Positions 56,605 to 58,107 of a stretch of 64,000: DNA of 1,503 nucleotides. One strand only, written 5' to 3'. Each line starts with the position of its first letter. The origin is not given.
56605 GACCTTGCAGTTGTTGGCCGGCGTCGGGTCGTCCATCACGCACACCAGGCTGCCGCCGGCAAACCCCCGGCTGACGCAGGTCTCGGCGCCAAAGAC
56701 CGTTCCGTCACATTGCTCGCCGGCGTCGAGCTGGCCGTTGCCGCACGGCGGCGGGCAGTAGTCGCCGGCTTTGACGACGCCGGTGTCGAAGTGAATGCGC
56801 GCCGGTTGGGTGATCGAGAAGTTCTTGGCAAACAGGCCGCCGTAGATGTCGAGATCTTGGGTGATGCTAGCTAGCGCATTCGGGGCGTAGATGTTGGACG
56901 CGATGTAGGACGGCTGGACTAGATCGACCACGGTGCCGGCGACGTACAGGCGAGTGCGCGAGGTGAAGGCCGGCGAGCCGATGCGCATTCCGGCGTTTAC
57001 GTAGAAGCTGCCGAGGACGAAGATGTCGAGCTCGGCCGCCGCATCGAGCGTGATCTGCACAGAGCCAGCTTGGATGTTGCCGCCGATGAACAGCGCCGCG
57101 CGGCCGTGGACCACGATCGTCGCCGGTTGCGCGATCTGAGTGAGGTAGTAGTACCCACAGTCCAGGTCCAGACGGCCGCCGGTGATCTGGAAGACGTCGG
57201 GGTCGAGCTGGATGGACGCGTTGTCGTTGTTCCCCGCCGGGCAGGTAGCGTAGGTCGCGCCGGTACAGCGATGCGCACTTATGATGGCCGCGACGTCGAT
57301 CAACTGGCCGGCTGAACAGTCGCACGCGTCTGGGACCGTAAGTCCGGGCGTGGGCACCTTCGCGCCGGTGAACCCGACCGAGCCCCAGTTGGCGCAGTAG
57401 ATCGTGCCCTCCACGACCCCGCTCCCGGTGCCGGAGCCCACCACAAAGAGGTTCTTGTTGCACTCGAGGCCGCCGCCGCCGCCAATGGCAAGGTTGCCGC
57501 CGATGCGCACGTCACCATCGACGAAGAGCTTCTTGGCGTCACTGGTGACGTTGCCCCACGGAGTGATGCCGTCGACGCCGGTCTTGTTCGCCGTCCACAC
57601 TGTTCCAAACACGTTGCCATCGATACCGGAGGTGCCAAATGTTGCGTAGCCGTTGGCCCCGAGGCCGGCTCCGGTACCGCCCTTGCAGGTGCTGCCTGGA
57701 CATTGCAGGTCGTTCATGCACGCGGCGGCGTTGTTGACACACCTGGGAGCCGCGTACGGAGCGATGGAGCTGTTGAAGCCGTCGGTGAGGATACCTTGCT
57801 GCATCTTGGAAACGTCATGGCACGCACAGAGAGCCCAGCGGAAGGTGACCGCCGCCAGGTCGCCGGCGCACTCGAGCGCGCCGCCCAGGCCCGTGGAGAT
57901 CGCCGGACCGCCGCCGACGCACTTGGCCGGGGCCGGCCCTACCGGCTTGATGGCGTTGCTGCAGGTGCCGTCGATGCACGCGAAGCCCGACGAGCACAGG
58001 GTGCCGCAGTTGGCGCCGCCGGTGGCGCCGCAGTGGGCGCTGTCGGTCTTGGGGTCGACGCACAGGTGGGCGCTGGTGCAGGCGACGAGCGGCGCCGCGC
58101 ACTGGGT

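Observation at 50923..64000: Island of three very large extracellular Cys-rich repeat proteins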

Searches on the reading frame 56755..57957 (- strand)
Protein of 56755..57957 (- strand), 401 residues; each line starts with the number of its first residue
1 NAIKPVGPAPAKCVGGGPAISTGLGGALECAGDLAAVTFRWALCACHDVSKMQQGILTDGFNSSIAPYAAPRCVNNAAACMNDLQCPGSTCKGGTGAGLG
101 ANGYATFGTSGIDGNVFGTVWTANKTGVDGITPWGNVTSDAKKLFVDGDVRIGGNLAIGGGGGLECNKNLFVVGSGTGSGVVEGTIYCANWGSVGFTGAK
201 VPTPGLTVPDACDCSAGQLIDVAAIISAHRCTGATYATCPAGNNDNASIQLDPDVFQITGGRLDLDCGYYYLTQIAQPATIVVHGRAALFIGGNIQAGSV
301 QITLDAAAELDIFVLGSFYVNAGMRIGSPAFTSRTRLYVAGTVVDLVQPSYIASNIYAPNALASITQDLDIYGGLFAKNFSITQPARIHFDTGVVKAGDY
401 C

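Call 25: find_homologous_proteins(query=window:56755-57957:-, max_evalue=0.001)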
Query seq(401 aa) (401 aa): 5 proteins with E <= 0.001 among 8000 candidates.
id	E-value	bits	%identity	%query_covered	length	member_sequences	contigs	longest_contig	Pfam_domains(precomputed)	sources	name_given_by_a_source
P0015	3.7e-25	107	34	84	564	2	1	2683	PF23981.2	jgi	jgi:hypothetical protein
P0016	2.6e-21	94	32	93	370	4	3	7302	PF23981.2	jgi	jgi:hypothetical protein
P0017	7.5e-15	73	28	97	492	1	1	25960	PF23981.2,PF04885.20,PF04519.20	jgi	jgi:hypothetical protein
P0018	3.4e-13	68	30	93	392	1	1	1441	PF23981.2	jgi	jgi:hypothetical protein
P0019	1.7e-9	55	27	87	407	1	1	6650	PF23981.2,PF20597.5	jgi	jgi:hypothetical protein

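Call 27: search_solved_structures(query=window:56755-57954:-, max_evalue=1)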
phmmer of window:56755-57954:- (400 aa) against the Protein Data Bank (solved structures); distinct sequences matched with E-value up to 1: 1.
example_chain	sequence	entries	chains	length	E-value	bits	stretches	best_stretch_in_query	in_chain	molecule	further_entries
6u8j_A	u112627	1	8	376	0.038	16.2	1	313-372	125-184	Phospho-2-dehydro-3-deoxyheptonate aldolase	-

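Call 31: search_protein_representatives(protein=window:56755-57954:-)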
Query: 400 residues. Proteins with E-value up to 0.001 (for the whole library): 757; up to 1e-10: 555; up to 1e-30: 54. The best 150 are listed.
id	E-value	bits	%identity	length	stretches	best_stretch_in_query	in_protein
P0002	4.7e-265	895.4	100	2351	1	1-400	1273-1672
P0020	8.4e-67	242.4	48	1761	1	3-400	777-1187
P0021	1.1e-50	189.4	37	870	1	16-400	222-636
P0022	6.6e-46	173.6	44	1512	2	7-341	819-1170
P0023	1.5e-44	169.1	40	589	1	5-400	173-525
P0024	9.2e-44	166.5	43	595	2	92-400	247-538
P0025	1.5e-43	165.8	43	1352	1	5-400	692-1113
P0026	8.0e-43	163.4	42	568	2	92-400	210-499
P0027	1.6e-40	155.9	38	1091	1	8-400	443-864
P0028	2.1e-39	152.1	39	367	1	83-400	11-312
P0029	5.6e-39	150.7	42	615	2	87-400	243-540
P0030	8.1e-39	150.2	45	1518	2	119-400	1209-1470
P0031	3.0e-37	145.0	41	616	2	88-397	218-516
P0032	5.7e-37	144.1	44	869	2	4-339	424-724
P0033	1.0e-36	143.3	36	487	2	132-400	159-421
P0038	9.1e-35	136.9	35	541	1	7-400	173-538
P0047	2.3e-33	132.2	38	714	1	4-400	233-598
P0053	1.2e-32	129.9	34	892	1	5-400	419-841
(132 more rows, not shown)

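Call 32: search_protein_families(library=pfam, proteins=[P0020, P0021, P0022, P0023, P0024, P0025, P0027, P0038, P0047, P0053], max_evalue=0.01)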
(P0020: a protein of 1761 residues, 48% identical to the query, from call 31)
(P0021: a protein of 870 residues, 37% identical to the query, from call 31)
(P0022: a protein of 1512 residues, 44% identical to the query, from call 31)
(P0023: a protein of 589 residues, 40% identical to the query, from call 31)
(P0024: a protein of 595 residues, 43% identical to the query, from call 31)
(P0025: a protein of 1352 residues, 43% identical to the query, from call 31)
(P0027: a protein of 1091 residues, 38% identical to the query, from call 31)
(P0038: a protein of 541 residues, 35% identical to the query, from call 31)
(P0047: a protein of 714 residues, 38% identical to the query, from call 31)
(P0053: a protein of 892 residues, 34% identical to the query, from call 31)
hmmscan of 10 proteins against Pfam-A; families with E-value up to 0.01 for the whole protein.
P0020 (1761 aa): 1 family
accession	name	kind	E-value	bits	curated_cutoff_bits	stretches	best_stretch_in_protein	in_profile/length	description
PF23981.1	DUF7305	-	1.9e-05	25.1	27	1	1032-1179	40-181/185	Domain of unknown function (DUF7305)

P0021 (870 aa): 1 family
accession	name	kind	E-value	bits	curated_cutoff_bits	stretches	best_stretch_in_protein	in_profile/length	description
PF23981.1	DUF7305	-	1.5e-14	54.7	27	1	462-629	19-182/185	Domain of unknown function (DUF7305)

P0022 (1512 aa): 1 family
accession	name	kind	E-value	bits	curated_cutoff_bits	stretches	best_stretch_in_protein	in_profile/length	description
PF23981.1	DUF7305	-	2.5e-12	47.5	27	1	1081-1246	39-182/185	Domain of unknown function (DUF7305)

P0023 (589 aa): 2 families
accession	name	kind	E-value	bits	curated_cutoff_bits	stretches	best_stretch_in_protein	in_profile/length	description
PF23981.1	DUF7305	-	1.8e-16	61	27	1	361-518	31-182/185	Domain of unknown function (DUF7305)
PF04885.19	Stig1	-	0.0027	18.6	24.1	1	120-167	37-83/85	Stigma-specific STIG1-like protein family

P0024 (595 aa): 2 families
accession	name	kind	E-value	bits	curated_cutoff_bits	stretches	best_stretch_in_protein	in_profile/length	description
PF23981.1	DUF7305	-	1.6e-14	54.6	27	1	366-531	22-182/185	Domain of unknown function (DUF7305)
PF04885.19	Stig1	-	6.2e-05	23.8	24.1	1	137-179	40-82/85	Stigma-specific STIG1-like protein family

P0025 (1352 aa): 1 family
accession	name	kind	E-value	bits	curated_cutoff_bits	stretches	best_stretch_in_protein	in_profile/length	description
PF23981.1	DUF7305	-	1.4e-10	41.8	27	1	927-1104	27-180/185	Domain of unknown function (DUF7305)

P0027 (1091 aa): 1 family
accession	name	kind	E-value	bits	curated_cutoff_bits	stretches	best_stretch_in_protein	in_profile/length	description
PF23981.1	DUF7305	-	3.7e-13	50.2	27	1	717-859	44-184/185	Domain of unknown function (DUF7305)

P0038 (541 aa): 2 families
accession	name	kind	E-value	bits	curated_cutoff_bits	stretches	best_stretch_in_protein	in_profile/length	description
PF23981.1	DUF7305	-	7e-11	42.8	27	1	401-531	44-182/185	Domain of unknown function (DUF7305)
PF04885.19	Stig1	-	8.7e-10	39.4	24.1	2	121-167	37-83/85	Stigma-specific STIG1-like protein family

P0047 (714 aa): 2 families
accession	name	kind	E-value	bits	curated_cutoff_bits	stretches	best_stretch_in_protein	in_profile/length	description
PF23981.1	DUF7305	-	7.1e-16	59.1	27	1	424-590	24-181/185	Domain of unknown function (DUF7305)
PF04885.19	Stig1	-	1.1e-09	39.1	24.1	3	98-139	42-83/85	Stigma-specific STIG1-like protein family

P0053 (892 aa): 4 families
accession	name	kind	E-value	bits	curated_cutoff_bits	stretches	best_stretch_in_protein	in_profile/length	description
PF02412.23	TSP_3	-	2.4e-23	81.9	25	4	82-116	2-36/36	Thrombospondin type 3 repeat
PF23981.1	DUF7305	-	7.2e-16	59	27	1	673-834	36-182/185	Domain of unknown function (DUF7305)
PF04885.19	Stig1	-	1.1e-10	42.3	24.1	3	379-413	48-82/85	Stigma-specific STIG1-like protein family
PF21164.2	Dumpy_DPY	-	0.00068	20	27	1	490-507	4-21/24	Dumpy, DPY module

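Call 33: find_encoding_contigs(protein=P0017, flank=10000, max_places=3)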
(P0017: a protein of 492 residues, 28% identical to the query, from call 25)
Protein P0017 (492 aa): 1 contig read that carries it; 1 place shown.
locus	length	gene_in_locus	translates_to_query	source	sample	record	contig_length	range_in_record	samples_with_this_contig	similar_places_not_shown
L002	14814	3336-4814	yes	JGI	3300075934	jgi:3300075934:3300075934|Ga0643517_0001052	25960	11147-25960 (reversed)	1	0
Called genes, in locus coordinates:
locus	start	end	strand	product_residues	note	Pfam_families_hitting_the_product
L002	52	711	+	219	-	PF04542:Sigma70_r2, PF08281:Sigma70_r4_2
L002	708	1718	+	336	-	-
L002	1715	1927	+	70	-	-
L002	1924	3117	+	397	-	-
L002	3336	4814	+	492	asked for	PF04885:Stig1 (faint), PF04519:Bactofilin (faint), PF23981:DUF7305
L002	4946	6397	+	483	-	-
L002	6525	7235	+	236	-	-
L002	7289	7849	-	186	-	PF02687:FtsX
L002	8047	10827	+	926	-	PF00069:Pkinase, PF07714:PK_Tyr_Ser-Thr, PF13374:TPR_10 (faint), PF00515:TPR_1 (faint), PF17874:TPR_MalT (weak), PF13424:TPR_12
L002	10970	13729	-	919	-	PF00069:Pkinase, PF07714:PK_Tyr_Ser-Thr, PF01636:APH (weak), PF13424:TPR_12 (weak), PF13374:TPR_10 (weak), PF13424:TPR_12, PF13374:TPR_10, PF13424:TPR_12, +8 more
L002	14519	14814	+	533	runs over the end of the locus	PF00587:tRNA-synt_2b (weak), PF03129:HGTP_anticodon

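Call 34: find_encoding_contigs(protein=P0016, flank=8000, max_places=3)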
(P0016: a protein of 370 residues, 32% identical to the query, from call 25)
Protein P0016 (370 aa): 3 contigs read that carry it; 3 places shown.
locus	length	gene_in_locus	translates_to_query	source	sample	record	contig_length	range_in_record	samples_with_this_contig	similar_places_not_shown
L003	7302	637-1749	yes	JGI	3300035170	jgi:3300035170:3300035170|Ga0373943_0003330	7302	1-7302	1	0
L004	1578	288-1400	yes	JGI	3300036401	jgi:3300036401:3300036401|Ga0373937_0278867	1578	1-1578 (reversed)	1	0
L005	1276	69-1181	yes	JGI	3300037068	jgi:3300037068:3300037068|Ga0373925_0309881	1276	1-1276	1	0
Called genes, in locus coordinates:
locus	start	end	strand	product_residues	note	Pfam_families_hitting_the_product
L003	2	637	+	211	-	?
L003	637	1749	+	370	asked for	PF23981:DUF7305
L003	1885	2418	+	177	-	PF01885:PTS_2-RNA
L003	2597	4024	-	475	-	PF00437:T2SSE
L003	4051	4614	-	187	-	-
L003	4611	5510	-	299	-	PF02558:ApbA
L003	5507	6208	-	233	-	-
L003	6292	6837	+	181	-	PF00440:TetR_N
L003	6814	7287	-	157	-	PF12094:DUF3570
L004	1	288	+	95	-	?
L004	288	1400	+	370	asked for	PF23981:DUF7305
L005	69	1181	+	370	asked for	PF23981:DUF7305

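Call 35: find_encoding_contigs(protein=P0019, flank=8000, max_places=3)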
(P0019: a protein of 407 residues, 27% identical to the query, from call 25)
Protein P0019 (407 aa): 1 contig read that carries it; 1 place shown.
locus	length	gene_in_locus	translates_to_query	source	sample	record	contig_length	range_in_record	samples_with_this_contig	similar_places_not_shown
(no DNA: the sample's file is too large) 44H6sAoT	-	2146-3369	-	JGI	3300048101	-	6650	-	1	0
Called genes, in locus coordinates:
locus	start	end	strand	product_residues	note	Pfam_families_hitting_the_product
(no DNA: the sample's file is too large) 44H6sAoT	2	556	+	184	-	?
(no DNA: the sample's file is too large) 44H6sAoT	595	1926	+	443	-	PF16697:Yop-YscD_cpl, PF00498:FHA, PF00158:Sigma54_activat, PF14532:Sigma54_activ_2, PF07728:AAA_5 (weak), PF25601:AAA_lid_14, PF02954:HTH_8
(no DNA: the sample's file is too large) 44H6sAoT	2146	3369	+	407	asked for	PF20597:pAdhesive_15 (weak), PF23981:DUF7305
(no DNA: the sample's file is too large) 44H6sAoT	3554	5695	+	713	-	PF01590:GAF (weak), PF13492:GAF_3 (faint), PF01590:GAF, PF13185:GAF_2, PF08448:PAS_4, PF00512:HisKA, PF02518:HATPase_c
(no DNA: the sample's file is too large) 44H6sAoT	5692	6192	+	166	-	PF00072:Response_reg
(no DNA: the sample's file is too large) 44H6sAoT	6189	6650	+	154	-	?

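Call 39: search_protein_families(library=pfam, proteins=[L002:6525-7235:+, L002:1924-3117:+, L002:708-1718:+], max_evalue=1)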
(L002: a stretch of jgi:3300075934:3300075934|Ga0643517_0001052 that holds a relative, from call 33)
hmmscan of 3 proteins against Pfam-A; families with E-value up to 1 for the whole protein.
L002:6525-7235:+ (236 aa): 1 family
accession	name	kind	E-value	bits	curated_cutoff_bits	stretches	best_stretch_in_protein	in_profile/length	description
PF11367.14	Tail_completion_gp17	-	0.026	15.1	24.5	0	135-182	20-67/124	Tail completion protein gp17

L002:1924-3117:+ (397 aa): 0 families

L002:708-1718:+ (336 aa): 2 families
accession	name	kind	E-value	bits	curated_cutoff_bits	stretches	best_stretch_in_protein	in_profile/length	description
PF07141.16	Phage_term_sma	-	0.029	14.7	22.8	1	199-233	134-168/174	Putative bacteriophage terminase small subunit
PF13428.12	TPR_14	-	0.084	14.1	23.5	1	218-255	3-40/44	Tetratricopeptide repeat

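Call 49: find_related_loci(query=A3, collection=genome_contigs, flank=10000)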
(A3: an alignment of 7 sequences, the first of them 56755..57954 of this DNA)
Query A3 (400 aa) in genome_contigs; peptide patterns used: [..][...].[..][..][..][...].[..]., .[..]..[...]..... (x = any residue, [..] = any of these).
87 stretches matched a pattern; 69 encode a relative of the query (tblastn E <= 1e-3); 68 distinct loci.
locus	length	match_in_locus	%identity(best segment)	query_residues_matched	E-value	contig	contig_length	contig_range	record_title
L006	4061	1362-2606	40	6-400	3e-71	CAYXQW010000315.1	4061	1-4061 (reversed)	MAG TPA_asm: uncultured Bdellovibrionales bacterium isolate SRP192927_co6_8 genome assembly, contig: NODE_63681_length_4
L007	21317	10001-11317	36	6-400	6e-60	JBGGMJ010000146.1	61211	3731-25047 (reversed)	MAG: Myxococcota bacterium isolate bin.009 k141_2891987, whole genome shotgun sequence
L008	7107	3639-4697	35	7-400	2e-55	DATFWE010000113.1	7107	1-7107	MAG TPA_asm: Haliangiales bacterium isolate SMAG_U9482 k141_3008664, whole genome shotgun sequence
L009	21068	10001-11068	37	5-400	1e-54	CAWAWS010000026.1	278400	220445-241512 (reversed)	MAG: uncultured delta proteobacterium isolate MFD04540.bin.2.104 genome assembly, contig: contig_32485, whole genome sho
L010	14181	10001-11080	34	1-400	5e-54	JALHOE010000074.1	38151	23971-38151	MAG: Deltaproteobacteria bacterium isolate bin.11 c_000000005000, whole genome shotgun sequence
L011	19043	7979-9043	34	4-395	6e-54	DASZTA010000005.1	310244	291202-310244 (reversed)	MAG TPA_asm: Polyangiaceae bacterium isolate SMAG_U6064 k141_406440, whole genome shotgun sequence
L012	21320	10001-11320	34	5-400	2e-53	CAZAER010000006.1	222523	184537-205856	MAG TPA_asm: uncultured Bdellovibrionales bacterium isolate SRP287051_co1_183 genome assembly, contig: NODE_94_length_22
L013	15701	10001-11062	37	6-400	9e-53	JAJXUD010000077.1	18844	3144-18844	MAG: Myxococcales bacterium isolate BP4.bin7 NODE_3321_length_18844_cov_6.439868, whole genome shotgun sequence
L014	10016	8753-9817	34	4-395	9e-53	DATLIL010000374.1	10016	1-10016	MAG TPA_asm: Polyangiaceae bacterium isolate SMAG_U13667 k141_1765805, whole genome shotgun sequence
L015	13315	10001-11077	35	5-400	2e-51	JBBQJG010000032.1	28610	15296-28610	MAG: Polyangia bacterium isolate Co_metawrap_742 Cmw_742_k141_21522786_length_28610_cov_9.0000, whole genome shotgun seq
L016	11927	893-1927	34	14-400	7e-49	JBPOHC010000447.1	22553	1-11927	MAG: Myxococcota bacterium isolate MAG_1 c_000000106757, whole genome shotgun sequence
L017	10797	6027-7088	32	5-400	9e-49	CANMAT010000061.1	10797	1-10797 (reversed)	MAG: Deltaproteobacteria bacterium isolate ZE-Jul18-30 genome assembly, contig: ZE-Jul18-C6480, whole genome shotgun seq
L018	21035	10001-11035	33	14-400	3e-48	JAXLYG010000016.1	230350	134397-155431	MAG: Polyangiales bacterium isolate STL-MYX7 C1.48.fa-16, whole genome shotgun sequence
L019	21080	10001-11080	33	4-400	2e-47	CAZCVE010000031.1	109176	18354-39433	MAG TPA_asm: uncultured Sandaracinaceae bacterium isolate SRP302895_co1_485 genome assembly, contig: NODE_376_length_109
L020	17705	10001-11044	34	12-400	6e-46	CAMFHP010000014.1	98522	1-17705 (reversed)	MAG: uncultured Myxococcaceae bacterium isolate SRR9109402_bin.20_metaWRAP_v1.3_MAG genome assembly, contig: ERZ12289980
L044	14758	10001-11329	32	5-400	1e-39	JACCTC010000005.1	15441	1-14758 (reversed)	MAG: Deltaproteobacteria bacterium isolate MGR_bin64 SD2897-2912_k127_6949990, whole genome shotgun sequence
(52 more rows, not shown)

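Call 96: search_protein_families(library=ncbifam, proteins=[L007:545-3178:-], max_evalue=0.01)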
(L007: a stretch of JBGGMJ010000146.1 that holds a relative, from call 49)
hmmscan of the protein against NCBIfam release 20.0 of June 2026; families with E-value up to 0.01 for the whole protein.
L007:545-3178:- (878 aa): 1 family
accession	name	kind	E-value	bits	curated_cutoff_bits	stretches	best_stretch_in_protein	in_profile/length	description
NF033757.1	gliding_CglB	equivalog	4.4e-16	58.9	200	1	527-864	31-387/402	adventurous gliding motility lipoprotein CglB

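Call 97: search_protein_families(library=pfam, proteins=[L007:545-3178:-, L044:6636-7718:+], max_evalue=0.01)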
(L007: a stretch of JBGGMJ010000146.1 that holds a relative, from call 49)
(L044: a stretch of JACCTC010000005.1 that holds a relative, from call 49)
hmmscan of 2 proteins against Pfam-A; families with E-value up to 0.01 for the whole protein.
L007:545-3178:- (878 aa): 2 families
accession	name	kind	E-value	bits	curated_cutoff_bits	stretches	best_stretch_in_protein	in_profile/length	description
PF23416.1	DUF7107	-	0.0055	17.5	24.6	1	275-312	1-42/48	Domain of unknown function (DUF7107)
PF13519.12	VWA_2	-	0.0098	17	27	0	533-586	1-46/107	von Willebrand factor type A domain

L044:6636-7718:+ (361 aa): 0 families
